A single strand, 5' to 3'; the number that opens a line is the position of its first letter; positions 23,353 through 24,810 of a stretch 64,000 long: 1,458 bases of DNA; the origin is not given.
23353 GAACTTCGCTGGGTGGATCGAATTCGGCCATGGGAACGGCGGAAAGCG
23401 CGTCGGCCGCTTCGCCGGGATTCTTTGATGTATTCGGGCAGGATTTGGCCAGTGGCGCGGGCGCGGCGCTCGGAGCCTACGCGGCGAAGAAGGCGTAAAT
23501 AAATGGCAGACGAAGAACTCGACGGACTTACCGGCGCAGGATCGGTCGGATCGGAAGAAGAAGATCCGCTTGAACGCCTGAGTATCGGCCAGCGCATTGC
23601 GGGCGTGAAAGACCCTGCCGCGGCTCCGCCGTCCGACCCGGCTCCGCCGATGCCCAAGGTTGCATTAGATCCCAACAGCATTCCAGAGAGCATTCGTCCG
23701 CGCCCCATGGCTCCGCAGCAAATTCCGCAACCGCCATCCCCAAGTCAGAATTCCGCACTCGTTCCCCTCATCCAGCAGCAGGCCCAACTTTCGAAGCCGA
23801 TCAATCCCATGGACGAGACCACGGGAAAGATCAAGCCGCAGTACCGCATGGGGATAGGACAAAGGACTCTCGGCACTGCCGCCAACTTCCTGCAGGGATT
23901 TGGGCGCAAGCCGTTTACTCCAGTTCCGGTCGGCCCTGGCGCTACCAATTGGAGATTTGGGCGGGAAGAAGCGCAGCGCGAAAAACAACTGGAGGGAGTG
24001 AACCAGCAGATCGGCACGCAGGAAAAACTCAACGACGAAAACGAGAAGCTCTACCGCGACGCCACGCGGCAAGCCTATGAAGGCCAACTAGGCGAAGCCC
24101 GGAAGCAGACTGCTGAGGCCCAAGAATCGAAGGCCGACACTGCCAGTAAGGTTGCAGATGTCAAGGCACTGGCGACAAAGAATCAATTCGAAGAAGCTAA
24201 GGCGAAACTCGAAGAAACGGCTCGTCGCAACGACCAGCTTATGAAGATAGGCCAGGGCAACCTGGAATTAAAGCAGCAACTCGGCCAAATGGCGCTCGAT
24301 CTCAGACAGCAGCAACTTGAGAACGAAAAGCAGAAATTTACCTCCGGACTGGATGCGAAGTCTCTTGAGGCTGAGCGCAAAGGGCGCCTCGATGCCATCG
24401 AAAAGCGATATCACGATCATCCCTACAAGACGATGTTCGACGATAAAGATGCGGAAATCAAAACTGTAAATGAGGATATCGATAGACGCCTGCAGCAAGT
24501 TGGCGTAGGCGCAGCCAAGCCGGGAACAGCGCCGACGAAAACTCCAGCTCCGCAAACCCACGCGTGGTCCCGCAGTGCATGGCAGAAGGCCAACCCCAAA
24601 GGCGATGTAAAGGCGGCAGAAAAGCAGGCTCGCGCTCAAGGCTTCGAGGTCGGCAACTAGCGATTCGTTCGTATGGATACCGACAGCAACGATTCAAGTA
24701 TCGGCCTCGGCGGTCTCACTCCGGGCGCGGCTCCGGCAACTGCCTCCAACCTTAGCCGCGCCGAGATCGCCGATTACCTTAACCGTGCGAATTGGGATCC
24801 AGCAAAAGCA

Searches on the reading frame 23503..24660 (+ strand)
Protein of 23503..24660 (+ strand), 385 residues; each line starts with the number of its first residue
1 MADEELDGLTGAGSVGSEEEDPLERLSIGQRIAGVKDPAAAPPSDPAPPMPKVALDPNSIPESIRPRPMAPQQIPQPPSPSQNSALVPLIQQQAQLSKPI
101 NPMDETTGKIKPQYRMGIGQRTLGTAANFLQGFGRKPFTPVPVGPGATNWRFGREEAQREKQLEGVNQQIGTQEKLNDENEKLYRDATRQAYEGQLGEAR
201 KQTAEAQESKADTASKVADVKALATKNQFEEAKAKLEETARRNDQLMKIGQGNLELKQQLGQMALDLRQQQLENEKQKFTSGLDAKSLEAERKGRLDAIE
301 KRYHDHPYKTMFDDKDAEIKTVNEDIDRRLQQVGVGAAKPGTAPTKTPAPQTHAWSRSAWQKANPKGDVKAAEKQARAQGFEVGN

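Call 10: search_protein_families(library=phrogs, max_evalue=0.001, proteins=[window:23503-24660:+])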
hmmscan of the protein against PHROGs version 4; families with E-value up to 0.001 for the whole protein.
window:23503-24660:+ (385 aa): 0 families

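Call 18: search_protein_families(library=pfam, max_evalue=0.01, proteins=[window:23503-24660:+])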
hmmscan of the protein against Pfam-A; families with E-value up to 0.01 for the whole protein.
window:23503-24660:+ (385 aa): 0 families
